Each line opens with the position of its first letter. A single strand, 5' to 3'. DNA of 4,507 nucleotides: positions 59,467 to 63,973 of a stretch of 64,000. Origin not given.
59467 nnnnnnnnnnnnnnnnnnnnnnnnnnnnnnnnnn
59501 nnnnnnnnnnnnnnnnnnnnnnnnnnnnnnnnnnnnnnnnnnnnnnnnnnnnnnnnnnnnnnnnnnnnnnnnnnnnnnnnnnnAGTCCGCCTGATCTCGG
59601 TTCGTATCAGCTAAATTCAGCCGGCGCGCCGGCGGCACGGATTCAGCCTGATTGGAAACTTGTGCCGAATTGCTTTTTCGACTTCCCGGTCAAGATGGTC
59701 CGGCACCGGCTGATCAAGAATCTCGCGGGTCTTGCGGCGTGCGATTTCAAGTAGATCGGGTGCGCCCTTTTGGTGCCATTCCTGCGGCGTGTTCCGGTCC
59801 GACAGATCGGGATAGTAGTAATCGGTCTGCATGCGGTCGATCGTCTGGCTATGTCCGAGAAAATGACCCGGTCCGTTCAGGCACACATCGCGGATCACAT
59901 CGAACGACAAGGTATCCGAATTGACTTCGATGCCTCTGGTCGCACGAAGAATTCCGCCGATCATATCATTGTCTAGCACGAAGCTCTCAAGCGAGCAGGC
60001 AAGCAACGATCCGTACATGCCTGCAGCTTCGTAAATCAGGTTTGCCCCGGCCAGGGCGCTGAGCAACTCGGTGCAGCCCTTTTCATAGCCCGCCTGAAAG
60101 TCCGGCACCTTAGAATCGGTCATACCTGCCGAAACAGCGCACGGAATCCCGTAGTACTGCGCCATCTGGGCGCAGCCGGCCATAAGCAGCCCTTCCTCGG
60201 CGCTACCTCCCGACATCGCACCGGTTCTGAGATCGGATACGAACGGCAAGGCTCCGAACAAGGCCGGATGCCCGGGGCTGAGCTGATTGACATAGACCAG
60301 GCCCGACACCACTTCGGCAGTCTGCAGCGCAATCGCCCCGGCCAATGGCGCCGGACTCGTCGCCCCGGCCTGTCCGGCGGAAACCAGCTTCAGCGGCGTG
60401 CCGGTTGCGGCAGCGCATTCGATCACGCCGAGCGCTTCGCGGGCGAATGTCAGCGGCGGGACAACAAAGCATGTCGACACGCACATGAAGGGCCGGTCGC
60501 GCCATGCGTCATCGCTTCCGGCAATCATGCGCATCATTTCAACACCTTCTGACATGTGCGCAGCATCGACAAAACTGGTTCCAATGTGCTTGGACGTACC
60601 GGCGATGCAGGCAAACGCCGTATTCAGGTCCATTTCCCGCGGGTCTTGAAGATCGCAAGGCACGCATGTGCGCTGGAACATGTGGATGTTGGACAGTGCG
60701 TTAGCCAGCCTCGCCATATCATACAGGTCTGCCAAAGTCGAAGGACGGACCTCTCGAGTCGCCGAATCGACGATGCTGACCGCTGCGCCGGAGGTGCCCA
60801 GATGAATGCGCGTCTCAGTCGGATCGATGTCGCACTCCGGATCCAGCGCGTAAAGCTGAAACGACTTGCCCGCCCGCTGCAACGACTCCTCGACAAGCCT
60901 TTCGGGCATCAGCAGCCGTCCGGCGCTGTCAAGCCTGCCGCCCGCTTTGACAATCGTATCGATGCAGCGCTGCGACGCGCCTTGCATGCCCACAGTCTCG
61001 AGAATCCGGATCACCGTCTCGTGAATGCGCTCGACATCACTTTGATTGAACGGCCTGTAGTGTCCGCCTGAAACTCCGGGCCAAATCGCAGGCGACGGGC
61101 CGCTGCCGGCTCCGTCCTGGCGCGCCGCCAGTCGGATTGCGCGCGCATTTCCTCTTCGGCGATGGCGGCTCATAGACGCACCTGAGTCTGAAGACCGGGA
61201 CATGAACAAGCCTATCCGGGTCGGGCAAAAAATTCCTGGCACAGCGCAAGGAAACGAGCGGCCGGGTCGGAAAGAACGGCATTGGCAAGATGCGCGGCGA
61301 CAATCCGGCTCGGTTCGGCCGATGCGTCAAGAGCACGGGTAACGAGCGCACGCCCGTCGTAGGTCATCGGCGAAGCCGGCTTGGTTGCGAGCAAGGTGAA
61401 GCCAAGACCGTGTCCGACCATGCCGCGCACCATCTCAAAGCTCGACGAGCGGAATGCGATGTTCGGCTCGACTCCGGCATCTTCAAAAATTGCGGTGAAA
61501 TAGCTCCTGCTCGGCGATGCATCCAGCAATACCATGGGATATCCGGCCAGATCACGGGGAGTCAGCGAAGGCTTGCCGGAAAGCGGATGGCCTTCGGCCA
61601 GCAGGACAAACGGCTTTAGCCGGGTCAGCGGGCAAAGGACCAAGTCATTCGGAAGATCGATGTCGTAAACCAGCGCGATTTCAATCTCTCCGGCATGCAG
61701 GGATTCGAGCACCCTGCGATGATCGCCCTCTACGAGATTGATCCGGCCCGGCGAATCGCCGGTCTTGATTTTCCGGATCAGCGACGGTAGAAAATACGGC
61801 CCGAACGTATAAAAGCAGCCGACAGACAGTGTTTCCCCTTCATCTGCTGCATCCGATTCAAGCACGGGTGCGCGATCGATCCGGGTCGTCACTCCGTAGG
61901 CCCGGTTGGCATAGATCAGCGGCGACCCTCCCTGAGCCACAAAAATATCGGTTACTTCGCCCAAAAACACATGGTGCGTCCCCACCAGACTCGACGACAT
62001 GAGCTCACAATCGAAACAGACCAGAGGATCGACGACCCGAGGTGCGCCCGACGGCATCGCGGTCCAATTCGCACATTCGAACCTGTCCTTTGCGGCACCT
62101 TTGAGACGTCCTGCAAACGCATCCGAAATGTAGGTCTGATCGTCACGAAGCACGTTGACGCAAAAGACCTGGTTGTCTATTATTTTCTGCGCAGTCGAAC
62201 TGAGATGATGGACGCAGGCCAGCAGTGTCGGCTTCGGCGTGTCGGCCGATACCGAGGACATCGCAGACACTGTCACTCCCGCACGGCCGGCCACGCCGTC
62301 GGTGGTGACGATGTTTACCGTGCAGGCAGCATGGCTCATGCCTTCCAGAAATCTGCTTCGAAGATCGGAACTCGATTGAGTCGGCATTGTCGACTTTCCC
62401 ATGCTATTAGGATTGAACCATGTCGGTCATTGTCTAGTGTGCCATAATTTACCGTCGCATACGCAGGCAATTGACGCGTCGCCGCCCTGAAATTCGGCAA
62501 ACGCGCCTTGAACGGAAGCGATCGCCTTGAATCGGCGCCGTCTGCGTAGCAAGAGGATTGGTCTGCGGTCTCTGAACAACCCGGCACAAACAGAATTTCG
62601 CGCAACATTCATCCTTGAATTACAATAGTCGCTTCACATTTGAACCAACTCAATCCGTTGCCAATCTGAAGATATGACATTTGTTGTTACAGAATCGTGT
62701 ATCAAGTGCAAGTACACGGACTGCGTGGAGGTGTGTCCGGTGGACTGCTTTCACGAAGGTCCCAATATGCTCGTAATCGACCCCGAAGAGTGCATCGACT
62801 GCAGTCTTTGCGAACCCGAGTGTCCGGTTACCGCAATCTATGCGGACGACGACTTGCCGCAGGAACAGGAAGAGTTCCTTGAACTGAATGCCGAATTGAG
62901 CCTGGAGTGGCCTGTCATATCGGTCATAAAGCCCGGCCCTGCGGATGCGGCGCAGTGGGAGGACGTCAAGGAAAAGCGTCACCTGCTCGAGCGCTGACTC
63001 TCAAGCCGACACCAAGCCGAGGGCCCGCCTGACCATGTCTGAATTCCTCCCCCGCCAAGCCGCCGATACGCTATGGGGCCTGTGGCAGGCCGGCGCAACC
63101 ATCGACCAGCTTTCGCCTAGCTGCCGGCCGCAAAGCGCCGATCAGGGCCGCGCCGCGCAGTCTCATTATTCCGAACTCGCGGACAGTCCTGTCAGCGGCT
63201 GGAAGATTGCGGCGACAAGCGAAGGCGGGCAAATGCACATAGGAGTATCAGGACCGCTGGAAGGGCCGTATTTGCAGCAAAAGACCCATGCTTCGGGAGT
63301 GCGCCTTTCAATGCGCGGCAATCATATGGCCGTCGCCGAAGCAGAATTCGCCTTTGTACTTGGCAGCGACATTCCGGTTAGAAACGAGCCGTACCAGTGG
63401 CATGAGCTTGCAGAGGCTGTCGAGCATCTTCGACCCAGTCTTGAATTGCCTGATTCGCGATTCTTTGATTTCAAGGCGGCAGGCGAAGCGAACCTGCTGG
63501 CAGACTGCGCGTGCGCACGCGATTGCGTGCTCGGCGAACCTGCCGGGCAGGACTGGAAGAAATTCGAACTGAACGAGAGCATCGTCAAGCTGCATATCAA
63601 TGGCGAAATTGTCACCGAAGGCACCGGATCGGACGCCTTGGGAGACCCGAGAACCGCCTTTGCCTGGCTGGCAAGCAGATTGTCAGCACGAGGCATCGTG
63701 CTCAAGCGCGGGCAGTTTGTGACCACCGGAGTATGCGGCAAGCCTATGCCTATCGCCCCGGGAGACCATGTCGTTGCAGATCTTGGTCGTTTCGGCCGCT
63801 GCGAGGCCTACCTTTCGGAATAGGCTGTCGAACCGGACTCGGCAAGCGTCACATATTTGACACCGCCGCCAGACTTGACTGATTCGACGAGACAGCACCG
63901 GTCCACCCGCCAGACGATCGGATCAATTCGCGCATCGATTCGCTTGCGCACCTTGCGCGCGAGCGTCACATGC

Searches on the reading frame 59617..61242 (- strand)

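Call 87: search_protein_families(library=pfam, proteins=[window:59617-61242:-], max_evalue=0.00001)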
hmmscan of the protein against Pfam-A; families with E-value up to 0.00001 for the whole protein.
window:59617-61242:- (541 aa): 1 family
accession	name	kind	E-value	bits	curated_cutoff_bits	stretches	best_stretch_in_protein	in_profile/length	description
PF06253.16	MTTB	-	8.7e-108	360.9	25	1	52-526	20-489/500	Trimethylamine methyltransferase (MTTB)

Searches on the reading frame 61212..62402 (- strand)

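Call 87: search_protein_families(library=pfam, proteins=[window:61212-62402:-], max_evalue=0.00001)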
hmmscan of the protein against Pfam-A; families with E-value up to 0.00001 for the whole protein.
window:61212-62402:- (396 aa): 2 families
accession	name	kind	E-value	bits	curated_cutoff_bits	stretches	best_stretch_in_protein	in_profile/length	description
PF03466.25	LysR_substrate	-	4.4e-36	124.7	28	1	188-392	4-208/209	LysR substrate binding domain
PF01613.24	Flavin_Reduct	-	1.1e-29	104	27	1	22-170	1-150/153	Flavin reductase like domain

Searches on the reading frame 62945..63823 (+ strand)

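Call 87: search_protein_families(library=pfam, proteins=[window:62945-63823:+], max_evalue=0.00001)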
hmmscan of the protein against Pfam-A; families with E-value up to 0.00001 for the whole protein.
window:62945-63823:+ (292 aa): 1 family
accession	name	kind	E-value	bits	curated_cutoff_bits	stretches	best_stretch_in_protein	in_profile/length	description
PF01557.24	FAA_hydrolase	-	1e-08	35.6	23.9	1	126-288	55-211/214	Fumarylacetoacetate (FAA) hydrolase C-terminal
